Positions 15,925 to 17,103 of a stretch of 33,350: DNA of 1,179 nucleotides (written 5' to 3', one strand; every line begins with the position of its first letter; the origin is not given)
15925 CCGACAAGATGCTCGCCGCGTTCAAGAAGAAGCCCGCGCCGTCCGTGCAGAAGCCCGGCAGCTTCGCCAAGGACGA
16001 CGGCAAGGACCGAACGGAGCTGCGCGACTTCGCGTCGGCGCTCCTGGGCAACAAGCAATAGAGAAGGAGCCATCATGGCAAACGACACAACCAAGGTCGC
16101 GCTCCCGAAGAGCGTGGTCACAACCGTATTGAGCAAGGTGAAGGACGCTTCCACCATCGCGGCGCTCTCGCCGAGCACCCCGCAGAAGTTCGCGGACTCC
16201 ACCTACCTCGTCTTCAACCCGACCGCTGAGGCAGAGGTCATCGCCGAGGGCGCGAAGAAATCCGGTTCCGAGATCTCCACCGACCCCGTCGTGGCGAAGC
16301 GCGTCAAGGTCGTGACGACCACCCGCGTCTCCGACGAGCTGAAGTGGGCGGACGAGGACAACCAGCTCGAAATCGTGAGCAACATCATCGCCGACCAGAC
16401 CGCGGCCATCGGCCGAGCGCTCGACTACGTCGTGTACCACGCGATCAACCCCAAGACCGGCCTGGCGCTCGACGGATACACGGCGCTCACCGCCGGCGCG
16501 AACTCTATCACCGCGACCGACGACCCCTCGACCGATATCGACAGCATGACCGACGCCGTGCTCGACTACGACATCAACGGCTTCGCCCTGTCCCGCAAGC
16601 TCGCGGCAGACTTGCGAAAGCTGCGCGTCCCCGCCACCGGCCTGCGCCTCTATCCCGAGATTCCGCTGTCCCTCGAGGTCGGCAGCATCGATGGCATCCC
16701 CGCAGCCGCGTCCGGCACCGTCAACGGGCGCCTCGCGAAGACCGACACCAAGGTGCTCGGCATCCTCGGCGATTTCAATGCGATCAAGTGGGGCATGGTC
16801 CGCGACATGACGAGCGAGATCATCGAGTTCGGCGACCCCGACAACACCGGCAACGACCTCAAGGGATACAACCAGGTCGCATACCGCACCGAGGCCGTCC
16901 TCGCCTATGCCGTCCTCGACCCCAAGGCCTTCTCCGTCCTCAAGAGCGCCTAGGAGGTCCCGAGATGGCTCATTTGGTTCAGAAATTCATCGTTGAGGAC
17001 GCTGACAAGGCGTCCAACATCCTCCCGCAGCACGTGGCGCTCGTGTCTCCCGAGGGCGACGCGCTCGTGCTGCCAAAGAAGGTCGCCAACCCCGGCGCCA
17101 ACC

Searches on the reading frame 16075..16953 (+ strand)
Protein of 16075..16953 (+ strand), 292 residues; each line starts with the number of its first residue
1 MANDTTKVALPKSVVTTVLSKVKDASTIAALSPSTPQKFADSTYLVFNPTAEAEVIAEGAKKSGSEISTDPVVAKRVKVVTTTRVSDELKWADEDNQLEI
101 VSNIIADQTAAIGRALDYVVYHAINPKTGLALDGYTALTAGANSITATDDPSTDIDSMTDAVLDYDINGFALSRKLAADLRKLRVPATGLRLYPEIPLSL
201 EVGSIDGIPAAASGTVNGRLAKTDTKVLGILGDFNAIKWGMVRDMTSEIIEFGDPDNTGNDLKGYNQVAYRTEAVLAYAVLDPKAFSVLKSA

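Call 44: search_protein_families(library=phrogs, proteins=[window:16075-16953:+], max_evalue=0.00001)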
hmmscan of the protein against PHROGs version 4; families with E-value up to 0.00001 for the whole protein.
window:16075-16953:+ (292 aa): 3 families
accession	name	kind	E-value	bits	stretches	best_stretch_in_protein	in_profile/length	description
phrog_10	-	head and packaging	1.1e-34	121.5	1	7-290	366-634/752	major head protein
phrog_32396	-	unknown function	3.8e-13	51.1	1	11-104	10-103/116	-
phrog_24649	-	unknown function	6.6e-07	30.4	1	2-62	2-63/69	-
